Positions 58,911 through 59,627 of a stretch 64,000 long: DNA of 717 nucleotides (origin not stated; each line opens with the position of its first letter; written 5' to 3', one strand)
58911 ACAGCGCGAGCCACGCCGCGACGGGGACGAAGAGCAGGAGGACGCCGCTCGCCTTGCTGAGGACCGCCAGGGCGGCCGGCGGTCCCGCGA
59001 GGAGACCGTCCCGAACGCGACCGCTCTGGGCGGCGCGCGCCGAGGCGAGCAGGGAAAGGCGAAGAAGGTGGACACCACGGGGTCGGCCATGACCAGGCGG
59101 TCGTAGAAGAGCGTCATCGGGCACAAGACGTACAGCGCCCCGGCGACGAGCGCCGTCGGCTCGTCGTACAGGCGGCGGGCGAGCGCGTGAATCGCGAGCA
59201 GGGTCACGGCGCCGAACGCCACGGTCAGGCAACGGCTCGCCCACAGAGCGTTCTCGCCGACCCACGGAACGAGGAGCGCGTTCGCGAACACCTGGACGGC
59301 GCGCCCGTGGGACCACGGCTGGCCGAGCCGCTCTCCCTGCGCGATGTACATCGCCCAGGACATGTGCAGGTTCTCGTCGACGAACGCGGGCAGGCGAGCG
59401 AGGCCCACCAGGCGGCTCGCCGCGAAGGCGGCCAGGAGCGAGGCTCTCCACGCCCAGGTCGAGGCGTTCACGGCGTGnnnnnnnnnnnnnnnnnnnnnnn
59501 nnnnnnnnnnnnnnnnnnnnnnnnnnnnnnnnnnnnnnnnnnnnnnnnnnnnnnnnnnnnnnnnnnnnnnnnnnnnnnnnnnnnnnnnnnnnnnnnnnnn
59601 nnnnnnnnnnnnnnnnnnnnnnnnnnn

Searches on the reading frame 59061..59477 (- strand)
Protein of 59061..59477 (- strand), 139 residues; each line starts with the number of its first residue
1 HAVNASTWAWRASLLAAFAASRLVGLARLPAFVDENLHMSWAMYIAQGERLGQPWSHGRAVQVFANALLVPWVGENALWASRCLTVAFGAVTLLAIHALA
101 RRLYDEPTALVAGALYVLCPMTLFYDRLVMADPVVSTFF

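Call 37: search_protein_families(library=pfam, proteins=[window:59061-59477:-], max_evalue=0.01)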
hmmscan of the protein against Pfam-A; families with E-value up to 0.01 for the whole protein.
window:59061-59477:- (139 aa): 1 family
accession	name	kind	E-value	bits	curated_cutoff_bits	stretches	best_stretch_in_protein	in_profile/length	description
PF13231.12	PMT_2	-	6.4e-06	26.9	26.1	1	75-134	18-77/160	Dolichyl-phosphate-mannose-protein mannosyltransferase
